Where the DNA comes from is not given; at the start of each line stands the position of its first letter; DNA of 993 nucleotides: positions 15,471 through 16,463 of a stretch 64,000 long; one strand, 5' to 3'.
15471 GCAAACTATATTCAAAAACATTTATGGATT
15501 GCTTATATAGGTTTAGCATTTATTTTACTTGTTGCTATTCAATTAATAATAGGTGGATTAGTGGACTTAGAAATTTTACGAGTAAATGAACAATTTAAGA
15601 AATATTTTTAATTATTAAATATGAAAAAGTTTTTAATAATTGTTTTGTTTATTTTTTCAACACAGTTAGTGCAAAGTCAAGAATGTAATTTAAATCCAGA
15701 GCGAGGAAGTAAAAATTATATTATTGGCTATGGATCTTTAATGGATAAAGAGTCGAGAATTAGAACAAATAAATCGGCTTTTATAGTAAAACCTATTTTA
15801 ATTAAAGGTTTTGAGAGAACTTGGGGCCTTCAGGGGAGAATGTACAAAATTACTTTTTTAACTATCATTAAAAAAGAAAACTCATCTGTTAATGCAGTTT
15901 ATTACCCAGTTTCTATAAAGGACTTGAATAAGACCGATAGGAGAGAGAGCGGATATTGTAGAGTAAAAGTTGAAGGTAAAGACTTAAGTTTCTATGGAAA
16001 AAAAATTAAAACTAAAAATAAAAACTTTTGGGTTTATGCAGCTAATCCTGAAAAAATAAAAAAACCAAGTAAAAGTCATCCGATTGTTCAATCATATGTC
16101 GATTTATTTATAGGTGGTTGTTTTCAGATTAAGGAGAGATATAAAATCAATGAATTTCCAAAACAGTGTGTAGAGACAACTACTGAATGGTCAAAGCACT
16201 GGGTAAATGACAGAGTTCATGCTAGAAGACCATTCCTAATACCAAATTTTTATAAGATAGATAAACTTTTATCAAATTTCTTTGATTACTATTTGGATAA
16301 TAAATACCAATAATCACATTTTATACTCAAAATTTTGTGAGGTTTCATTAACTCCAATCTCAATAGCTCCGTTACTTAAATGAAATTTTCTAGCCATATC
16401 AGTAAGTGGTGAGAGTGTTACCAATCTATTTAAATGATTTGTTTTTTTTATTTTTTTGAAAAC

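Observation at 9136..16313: Putative complete pyroglutamate / gamma-glutamyl scavenging system: exported GGCT + TRAP + PxpABC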

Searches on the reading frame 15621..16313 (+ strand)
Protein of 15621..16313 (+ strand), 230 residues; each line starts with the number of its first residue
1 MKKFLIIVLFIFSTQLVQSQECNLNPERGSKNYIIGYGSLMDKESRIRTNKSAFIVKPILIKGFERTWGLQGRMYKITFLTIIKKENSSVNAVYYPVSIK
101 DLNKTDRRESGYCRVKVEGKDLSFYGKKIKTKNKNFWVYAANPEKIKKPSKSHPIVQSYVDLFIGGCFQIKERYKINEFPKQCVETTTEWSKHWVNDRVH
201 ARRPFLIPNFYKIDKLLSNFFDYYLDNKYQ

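Call 3: search_protein_families(library=pfam, proteins=[window:15621-16313:+], max_evalue=0.01)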
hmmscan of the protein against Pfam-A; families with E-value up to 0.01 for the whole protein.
window:15621-16313:+ (230 aa): 1 family
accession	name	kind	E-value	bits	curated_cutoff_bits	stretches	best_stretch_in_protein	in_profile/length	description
PF06094.17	GGACT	-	3.6e-05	24.7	22.8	1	36-148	3-109/120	Gamma-glutamyl cyclotransferase, AIG2-like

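Call 4: search_protein_families(library=ncbifam, proteins=[window:15621-16313:+], max_evalue=0.01)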
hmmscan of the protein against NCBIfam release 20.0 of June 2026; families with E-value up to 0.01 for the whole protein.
window:15621-16313:+ (230 aa): 1 family
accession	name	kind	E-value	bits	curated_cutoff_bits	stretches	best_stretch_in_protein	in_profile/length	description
NF049903.1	FTN_0599_fam_GGCT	exception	6.6e-48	163.5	480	1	18-202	53-237/266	gamma-glutamylcyclotransferase ChaC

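Call 6: search_solved_structures(query=window:15621-16313:+, max_evalue=1, show_alignments=2)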
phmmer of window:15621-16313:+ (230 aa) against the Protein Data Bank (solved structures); distinct sequences matched with E-value up to 1: 6.
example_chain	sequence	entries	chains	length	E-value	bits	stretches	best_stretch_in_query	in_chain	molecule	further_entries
1to9_A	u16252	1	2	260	0.32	13.8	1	136-190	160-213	THI-4 protein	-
1tyh_A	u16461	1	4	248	0.33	13.7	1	136-190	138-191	Transcriptional activator tenA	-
1yaf_A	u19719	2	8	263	0.35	13.7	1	136-190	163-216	Transcriptional activator tenA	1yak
2qcx_A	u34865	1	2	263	0.35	13.6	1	136-190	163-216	Transcriptional activator tenA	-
4oce_A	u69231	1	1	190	0.53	13.1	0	146-195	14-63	Thiol:disulfide interchange protein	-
4ocf_A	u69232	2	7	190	0.72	12.6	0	146-195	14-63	Thiol:disulfide interchange protein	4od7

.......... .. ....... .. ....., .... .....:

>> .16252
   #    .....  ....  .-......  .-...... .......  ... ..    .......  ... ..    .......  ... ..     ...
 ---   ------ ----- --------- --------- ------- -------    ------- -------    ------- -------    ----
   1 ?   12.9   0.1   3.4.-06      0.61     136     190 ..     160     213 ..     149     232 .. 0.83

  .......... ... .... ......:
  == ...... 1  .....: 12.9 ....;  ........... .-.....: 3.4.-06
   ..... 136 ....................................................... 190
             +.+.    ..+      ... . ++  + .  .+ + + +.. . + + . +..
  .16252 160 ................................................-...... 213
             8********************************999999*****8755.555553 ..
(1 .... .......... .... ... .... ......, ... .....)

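Call 12: find_homologous_proteins(query=window:15621-16313:+, max_evalue=0.001)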
Query window:15621-16313:+ (230 aa): 386 proteins with E <= 0.001 among 525 candidates; the best 120 are listed.
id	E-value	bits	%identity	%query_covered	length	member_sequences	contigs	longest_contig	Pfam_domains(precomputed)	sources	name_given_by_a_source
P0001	8.8e-145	498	93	100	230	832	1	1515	-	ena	-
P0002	2.8e-143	493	93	100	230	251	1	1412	-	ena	-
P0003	4.5e-143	493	93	100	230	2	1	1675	-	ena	-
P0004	1.8e-142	491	93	100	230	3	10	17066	-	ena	-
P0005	4.5e-142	489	92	100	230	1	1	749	-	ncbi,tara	tara:strand:+ start:37 stop:729 length:693 start_codon:yes stop_codon:yes gene_type:complete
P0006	1.5e-139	481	91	100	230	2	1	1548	-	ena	-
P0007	7.2e-139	479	91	100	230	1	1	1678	-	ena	-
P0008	3.0e-137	474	90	100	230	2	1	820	-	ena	-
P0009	7.7e-130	449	83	100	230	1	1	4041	-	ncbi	-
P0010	3.1e-129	447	83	100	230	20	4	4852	-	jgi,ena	jgi:hypothetical protein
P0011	2.4e-126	438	84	95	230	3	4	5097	-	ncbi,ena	-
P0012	8.7e-123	426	79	100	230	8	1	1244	-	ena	-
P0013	2.6e-118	412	77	95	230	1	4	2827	-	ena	-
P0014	1.6e-117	409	94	83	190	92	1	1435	-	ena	-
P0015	3.4e-114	398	73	100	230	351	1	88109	-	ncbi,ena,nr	ncbi:gamma-glutamylcyclotransferase [Candidatus Pelagibacter bacterium]|nr:gamma-glutamylcyclotransf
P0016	2.7e-98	346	64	95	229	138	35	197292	PF06094.18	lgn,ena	-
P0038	2.4e-87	310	56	99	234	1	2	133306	-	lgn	-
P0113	1.9e-54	203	44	97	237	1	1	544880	-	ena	-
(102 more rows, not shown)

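Call 16: find_related_loci(query=A1, collection=genome_contigs, flank=10000)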
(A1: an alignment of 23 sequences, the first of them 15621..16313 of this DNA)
Query A1 (230 aa) in genome_contigs; peptide patterns used: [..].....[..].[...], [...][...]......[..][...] (x = any residue, [..] = any of these).
146 stretches matched a pattern; 131 encode a relative of the query (tblastn E <= 1e-3); the best 80 are kept; 79 distinct loci.
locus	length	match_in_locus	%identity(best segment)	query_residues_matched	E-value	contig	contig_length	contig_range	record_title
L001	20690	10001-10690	95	1-230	3e-150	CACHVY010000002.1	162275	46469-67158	uncultured Pelagibacteraceae bacterium isolate AG-912-F23 genome assembly, contig: AG-912-F23_NODE_2, whole genome shotg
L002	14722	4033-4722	93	1-230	8e-149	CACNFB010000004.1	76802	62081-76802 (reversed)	MAG: uncultured Pelagibacteraceae bacterium isolate AG-920-I06 genome assembly, contig: AG-920-I06_NODE_4, whole genome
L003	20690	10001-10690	93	1-230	6e-148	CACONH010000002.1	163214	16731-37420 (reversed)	MAG: uncultured Pelagibacteraceae bacterium isolate AH-324-B10 genome assembly, contig: AH-324-B10_NODE_2, whole genome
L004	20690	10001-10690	93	1-230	1e-147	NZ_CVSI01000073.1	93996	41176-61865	Candidatus Pelagibacter communis strain SCGC AAA795-F16, whole genome shotgun sequence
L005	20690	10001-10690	93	1-230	4e-147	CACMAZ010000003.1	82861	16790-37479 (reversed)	MAG: uncultured Pelagibacteraceae bacterium isolate AG-918-E06 genome assembly, contig: AG-918-E06_NODE_3, whole genome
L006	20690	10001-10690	93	1-230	9e-147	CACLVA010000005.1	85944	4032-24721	uncultured Pelagibacteraceae bacterium isolate AG-917-M15 genome assembly, contig: AG-917-M15_NODE_5, whole genome shotg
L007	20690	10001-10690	93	1-230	1e-146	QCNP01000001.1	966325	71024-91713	Pelagibacteraceae bacterium AG-426-E17 Ga0172165_11, whole genome shotgun sequence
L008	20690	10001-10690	93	1-230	1e-146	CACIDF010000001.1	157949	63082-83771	uncultured Pelagibacteraceae bacterium isolate AG-912-P01 genome assembly, contig: AG-912-P01_NODE_1, whole genome shotg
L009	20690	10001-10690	92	1-230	6e-145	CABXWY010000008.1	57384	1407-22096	MAG: uncultured Pelagibacteraceae bacterium isolate AG-325-G21 genome assembly, contig: AG-325-G21_NODE_8, whole genome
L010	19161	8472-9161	91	1-230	9e-145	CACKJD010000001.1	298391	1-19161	uncultured Pelagibacteraceae bacterium isolate AG-917-B07 genome assembly, contig: AG-917-B07_NODE_1, whole genome shotg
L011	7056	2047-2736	91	1-230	2e-144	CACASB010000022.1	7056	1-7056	uncultured Pelagibacteraceae bacterium isolate AG-349-C06 genome assembly, contig: AG-349-C06_NODE_22, whole genome shot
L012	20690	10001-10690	91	1-230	2e-143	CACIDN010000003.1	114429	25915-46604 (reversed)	uncultured Pelagibacteraceae bacterium isolate AG-913-A07 genome assembly, contig: AG-913-A07_NODE_3, whole genome shotg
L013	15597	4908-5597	93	1-230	2e-141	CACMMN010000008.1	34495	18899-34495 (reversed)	MAG: uncultured Pelagibacteraceae bacterium isolate AG-891-M18 genome assembly, contig: AG-891-M18_NODE_8, whole genome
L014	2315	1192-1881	91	1-230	1e-143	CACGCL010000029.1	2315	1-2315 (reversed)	uncultured Pelagibacteraceae bacterium isolate AG-422-C22 genome assembly, contig: AG-422-C22_NODE_29, whole genome shot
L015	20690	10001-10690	94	1-230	2e-148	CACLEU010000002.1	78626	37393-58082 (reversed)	uncultured Pelagibacteraceae bacterium isolate AG-461-M04 genome assembly, contig: AG-461-M04_NODE_2, whole genome shotg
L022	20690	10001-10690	61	1-230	2e-92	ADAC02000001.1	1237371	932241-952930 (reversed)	Alpha proteobacterium HIMB114 HIMB114_HIMB114, whole genome shotgun sequence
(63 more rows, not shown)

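Call 25: predict_structure(alignment_id=A1)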
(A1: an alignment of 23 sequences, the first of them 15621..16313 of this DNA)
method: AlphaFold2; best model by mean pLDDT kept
length: 230 residues; sequences in the alignment: 23
mean_pLDDT: 87.6   pTM: 0.84
mean pLDDT of the five models: 87.6, 87.4, 86.1, 84.8, 84.4
residues with pLDDT >= 90: 153; 70-90: 50; 50-70: 16; < 50: 11
segments of 3 or more residues with pLDDT < 50: 10-18
pLDDT, mean of each block of 10 residues (from residue 1): 52 47 87 95 91 93 97 89 96 95 90 94 91 95 94 93 96 97 98 88 75 94 70
secondary structure, 60 per line:
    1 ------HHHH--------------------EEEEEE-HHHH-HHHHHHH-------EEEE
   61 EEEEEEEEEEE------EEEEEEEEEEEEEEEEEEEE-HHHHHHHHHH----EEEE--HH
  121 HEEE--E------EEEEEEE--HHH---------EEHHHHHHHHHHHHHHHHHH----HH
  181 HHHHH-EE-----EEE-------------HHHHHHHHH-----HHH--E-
elements in order: H7-10 E31-36 H38-41 H43-49 E57-71 E78-97 H99-108 E113-116 E122-124 E134-140 H157-174 H179-185 E194-196 H210-218

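Call 29: fold_search(model_id=the predicted structure, library=pdb)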
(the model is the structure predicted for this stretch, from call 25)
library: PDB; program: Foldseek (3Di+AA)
matches with E <= 10: 249; with E <= 0.001: 17
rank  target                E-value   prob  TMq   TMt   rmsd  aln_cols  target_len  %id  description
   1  3cry_A                3.8e-07  1.00  0.53  0.70   5.6       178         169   18  Gamma-glutamyl cyclotransferase (released 2008-04-29)
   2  2rbh_A                5.1e-07  1.00  0.52  0.69   5.7       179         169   19  Gamma-glutamyl cyclotransferase (released 2007-10-02)
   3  2g0q_MODEL_1_A        6.2e-07  1.00  0.37  0.55  10.1       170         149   16  Solution structure of At5g39720.1 from Arabidopsis thaliana (released 2006-02-28)
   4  2rbh_B                7.4e-07  1.00  0.54  0.71   4.8       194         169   18  Gamma-glutamyl cyclotransferase (released 2007-10-02)
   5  2i5t_B                8.4e-07  1.00  0.52  0.69   4.9       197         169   17  Crystal Structure of hypothetical protein LOC79017 from Homo sapiens (released 2006-09-12)
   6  2qik                  9.5e-07  1.00  0.46  0.40   4.9       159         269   15  Crystal structure of YkqA from Bacillus subtilis. Northeast Structural Genomics Target SR631 (released 2007-07-24)
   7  3cry_B                1.1e-06  1.00  0.52  0.69   4.9       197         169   17  Gamma-glutamyl cyclotransferase (released 2008-04-29)
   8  2i5t_A                1.9e-06  1.00  0.52  0.69   3.9       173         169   19  Crystal Structure of hypothetical protein LOC79017 from Homo sapiens (released 2006-09-12)
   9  2jqv_MODEL_1_A        6.1e-06  1.00  0.40  0.54   9.6       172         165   17  Solution structure At3g28950.1 from Arabidopsis thaliana (released 2007-08-14)
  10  6ky1_A                1.4e-05  1.00  0.41  0.51   6.7       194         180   16  Crystal structural of human glutathione-specific gamma-glutamylcyclotransferase 2 (ChaC2)mutant with Glutamate 83 repl (released 2020-07-29)
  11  5hwk_B                6.7e-05  1.00  0.38  0.39   7.4       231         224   13  Crystal structure of gama glutamyl cyclotransferease specific to glutathione from yeast (released 2016-12-14)
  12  6ky1_B                7.6e-05  1.00  0.40  0.49   9.5       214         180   17  Crystal structural of human glutathione-specific gamma-glutamylcyclotransferase 2 (ChaC2)mutant with Glutamate 83 repl (released 2020-07-29)
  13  6ky0_A                1.0e-04  1.00  0.42  0.51   6.3       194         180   14  Crystal structural of active-site human glutathione-specific gamma-glutamylcyclotransferase 2(ChaC2) mutant with Gluta (released 2020-07-29)
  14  5hwi                  1.1e-04  1.00  0.40  0.40  10.5       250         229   14  Crystal structure of selenomethionine labelled gama glutamyl cyclotransferease specific to glutathione from yeast (released 2016-12-14)
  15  5hwk_A                5.5e-04  1.00  0.36  0.37   7.6       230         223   13  Crystal structure of gama glutamyl cyclotransferease specific to glutathione from yeast (released 2016-12-14)
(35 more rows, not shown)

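Call 38: find_encoding_contigs(protein=P0016, flank=8000, max_places=2)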
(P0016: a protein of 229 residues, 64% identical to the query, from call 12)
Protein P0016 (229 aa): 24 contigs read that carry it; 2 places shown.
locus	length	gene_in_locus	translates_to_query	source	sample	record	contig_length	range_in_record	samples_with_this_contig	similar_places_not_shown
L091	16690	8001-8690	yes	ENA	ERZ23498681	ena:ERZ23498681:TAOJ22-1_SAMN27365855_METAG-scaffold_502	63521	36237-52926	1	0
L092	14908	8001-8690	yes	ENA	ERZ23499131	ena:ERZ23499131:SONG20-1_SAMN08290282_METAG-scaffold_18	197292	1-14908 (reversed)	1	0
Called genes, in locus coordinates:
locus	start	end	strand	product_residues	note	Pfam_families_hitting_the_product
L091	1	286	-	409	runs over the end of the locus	PF00342:PGI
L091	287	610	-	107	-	PF11233:DUF3035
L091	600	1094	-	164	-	PF01252:Peptidase_A8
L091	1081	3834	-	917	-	PF00133:tRNA-synt_1, PF01921:tRNA-synt_1f (faint), PF09334:tRNA-synt_1g, PF01406:tRNA-synt_1e, PF08264:Anticodon_1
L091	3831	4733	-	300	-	PF06574:FAD_syn, PF01687:Flavokinase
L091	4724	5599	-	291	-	PF00702:Hydrolase (faint), PF13344:Hydrolase_6, PF13242:Hydrolase_like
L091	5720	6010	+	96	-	PF00166:Cpn10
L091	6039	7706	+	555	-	-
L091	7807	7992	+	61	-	-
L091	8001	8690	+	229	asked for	PF06094:GGACT (weak)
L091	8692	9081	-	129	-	PF01124:MAPEG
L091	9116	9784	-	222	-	PF01634:HisG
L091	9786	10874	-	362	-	PF13393:tRNA-synt_His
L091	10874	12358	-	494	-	PF00152:tRNA-synt_2 (faint), PF13393:tRNA-synt_His, PF00587:tRNA-synt_2b (weak), PF03129:HGTP_anticodon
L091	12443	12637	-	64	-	-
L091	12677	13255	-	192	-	PF02545:Maf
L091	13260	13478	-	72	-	PF01176:eIF-1a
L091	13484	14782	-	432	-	PF00815:Histidinol_dh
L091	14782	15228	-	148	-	PF11164:DUF2948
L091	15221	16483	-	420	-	PF00275:EPSP_synthase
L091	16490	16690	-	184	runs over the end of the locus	PF22769:DCD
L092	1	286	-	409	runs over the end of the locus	PF00342:PGI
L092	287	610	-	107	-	PF11233:DUF3035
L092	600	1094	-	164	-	PF01252:Peptidase_A8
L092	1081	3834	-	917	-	PF00133:tRNA-synt_1, PF01921:tRNA-synt_1f (faint), PF09334:tRNA-synt_1g, PF01406:tRNA-synt_1e, PF08264:Anticodon_1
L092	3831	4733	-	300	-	PF06574:FAD_syn, PF01687:Flavokinase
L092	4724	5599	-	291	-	PF00702:Hydrolase (faint), PF13344:Hydrolase_6, PF13242:Hydrolase_like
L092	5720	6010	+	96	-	PF00166:Cpn10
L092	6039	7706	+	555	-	-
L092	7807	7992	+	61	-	-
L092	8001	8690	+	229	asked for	PF06094:GGACT (weak)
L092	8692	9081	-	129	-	PF01124:MAPEG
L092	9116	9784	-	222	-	PF01634:HisG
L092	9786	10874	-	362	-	PF13393:tRNA-synt_His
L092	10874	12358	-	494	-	PF00152:tRNA-synt_2 (faint), PF13393:tRNA-synt_His, PF00587:tRNA-synt_2b (weak), PF03129:HGTP_anticodon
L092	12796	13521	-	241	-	-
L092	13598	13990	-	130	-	-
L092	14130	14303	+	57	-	-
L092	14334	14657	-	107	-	-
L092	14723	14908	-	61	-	?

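Call 39: find_encoding_contigs(protein=P0038, flank=8000, max_places=1)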
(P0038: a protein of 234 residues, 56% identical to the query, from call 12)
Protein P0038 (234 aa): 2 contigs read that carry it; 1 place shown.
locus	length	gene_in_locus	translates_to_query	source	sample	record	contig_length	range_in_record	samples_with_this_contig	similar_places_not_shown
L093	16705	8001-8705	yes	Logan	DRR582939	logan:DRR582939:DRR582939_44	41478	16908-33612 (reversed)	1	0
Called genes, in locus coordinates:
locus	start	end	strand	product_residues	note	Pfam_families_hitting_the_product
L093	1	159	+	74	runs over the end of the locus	PF20189:DUF6552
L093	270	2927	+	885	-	PF28598:PDH_E1_N, PF00456:Transketolase_N, PF17831:PDH_E1_M, PF22613:Transketolase_C_1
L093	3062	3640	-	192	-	PF02525:Flavodoxin_2, PF03358:FMN_red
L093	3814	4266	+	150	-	PF00011:HSP20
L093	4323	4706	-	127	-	PF06146:PsiE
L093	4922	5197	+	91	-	-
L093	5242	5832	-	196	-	PF00081:Sod_Fe_N, PF02777:Sod_Fe_C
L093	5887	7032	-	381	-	PF03441:FAD_binding_7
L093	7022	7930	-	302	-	PF00850:Hist_deacetyl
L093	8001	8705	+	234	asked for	-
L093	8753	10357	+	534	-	PF03092:BT1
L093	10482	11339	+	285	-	PF19795:DUF6279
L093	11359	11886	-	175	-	PF00156:Pribosyltran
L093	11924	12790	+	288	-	PF01048:PNP_UDP_1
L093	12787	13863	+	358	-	PF01008:IF-2B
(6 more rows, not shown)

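Call 40: find_encoding_contigs(protein=P0113, flank=8000, max_places=1)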
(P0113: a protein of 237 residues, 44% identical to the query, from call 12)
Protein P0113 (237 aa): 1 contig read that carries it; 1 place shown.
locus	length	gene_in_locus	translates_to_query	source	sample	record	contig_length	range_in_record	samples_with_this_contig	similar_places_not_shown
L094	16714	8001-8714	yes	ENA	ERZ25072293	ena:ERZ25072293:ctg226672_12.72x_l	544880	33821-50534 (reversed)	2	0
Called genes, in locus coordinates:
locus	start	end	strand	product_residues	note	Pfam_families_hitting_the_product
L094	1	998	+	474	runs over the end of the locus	PF07591:PT-HINT, PF02493:MORN (faint)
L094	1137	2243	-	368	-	PF01259:SAICAR_synt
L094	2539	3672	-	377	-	PF06804:BamC_C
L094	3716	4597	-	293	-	PF00701:DHDPS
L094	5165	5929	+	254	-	PF03548:LolA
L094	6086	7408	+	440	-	PF05496:RuvB_N, PF01078:Mg_chelatase (faint), PF13191:AAA_16 (faint), PF00004:AAA, PF07728:AAA_5 (faint), PF13173:AAA_14 (faint), PF16193:AAA_assoc_2, PF12002:MgsA_C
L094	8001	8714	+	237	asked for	-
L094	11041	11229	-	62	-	-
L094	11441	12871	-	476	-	PF02493:MORN (faint)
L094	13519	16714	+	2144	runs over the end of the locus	-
